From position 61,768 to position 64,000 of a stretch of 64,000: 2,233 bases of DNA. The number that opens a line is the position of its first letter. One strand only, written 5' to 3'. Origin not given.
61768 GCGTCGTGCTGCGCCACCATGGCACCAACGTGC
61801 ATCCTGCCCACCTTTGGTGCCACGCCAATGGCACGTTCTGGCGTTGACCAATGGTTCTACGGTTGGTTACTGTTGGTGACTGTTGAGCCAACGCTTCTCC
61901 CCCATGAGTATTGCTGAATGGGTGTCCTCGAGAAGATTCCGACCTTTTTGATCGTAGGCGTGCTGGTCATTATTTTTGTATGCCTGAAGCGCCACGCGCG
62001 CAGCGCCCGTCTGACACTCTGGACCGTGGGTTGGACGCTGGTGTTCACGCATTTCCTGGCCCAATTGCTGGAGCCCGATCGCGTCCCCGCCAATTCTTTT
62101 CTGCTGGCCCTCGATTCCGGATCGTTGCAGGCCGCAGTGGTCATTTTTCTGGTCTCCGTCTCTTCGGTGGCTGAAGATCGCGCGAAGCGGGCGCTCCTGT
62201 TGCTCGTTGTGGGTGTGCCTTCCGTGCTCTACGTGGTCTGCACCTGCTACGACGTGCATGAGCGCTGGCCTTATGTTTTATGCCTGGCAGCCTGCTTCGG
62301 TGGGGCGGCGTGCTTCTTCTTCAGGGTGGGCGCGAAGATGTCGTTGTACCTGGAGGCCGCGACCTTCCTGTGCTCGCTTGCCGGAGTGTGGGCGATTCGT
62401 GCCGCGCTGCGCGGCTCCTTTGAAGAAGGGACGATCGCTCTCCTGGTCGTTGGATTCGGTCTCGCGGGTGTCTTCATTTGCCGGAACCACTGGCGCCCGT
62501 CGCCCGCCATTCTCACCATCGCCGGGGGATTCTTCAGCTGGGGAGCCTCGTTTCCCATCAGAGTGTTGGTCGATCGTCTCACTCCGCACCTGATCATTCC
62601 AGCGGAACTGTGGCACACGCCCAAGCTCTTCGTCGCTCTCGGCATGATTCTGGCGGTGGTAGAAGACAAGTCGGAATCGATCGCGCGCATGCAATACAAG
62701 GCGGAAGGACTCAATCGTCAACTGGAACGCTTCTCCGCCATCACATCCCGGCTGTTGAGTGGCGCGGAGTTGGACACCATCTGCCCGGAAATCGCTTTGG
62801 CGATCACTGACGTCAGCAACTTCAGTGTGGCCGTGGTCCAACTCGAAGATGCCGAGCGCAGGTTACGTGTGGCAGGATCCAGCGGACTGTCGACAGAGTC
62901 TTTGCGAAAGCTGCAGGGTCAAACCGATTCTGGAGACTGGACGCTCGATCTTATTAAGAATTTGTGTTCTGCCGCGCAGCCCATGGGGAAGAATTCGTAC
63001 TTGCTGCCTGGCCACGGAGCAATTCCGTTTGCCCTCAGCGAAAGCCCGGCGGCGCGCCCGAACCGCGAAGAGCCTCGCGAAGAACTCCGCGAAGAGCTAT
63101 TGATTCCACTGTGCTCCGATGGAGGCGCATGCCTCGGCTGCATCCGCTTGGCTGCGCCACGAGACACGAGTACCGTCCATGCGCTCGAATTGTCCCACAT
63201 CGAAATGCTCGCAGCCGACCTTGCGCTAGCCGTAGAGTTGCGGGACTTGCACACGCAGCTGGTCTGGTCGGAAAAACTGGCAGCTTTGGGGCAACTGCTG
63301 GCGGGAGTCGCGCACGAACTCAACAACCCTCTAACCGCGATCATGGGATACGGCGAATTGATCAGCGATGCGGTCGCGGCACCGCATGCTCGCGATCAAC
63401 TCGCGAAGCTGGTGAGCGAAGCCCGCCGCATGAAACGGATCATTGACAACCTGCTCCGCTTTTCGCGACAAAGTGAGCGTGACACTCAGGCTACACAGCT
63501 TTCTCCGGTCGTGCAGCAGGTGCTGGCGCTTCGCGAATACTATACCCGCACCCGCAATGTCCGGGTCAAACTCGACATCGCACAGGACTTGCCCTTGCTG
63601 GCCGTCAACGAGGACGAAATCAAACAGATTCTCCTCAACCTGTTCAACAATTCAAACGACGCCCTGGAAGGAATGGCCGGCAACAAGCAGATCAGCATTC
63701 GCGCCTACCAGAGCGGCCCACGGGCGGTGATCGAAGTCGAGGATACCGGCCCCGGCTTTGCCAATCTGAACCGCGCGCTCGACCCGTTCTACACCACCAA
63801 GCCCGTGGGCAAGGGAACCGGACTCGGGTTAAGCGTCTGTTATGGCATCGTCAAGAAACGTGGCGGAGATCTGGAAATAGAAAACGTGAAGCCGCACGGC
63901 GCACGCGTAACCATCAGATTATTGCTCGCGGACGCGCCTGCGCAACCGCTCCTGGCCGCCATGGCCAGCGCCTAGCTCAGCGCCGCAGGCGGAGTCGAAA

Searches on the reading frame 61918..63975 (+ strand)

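Call 55: search_protein_families(library=pfam, proteins=[window:61918-63975:+], max_evalue=0.00001)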
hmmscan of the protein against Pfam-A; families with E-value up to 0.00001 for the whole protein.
window:61918-63975:+ (685 aa): 2 families
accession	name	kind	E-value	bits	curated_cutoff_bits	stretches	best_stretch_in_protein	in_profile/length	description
PF00512.31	HisKA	-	1.1e-17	64.3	26.9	1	457-519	2-64/66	His Kinase A (phospho-acceptor) domain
PF02518.31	HATPase_c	-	1.3e-17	64.7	26.4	1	564-670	2-109/111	Histidine kinase-, DNA gyrase B-, and HSP90-like ATPase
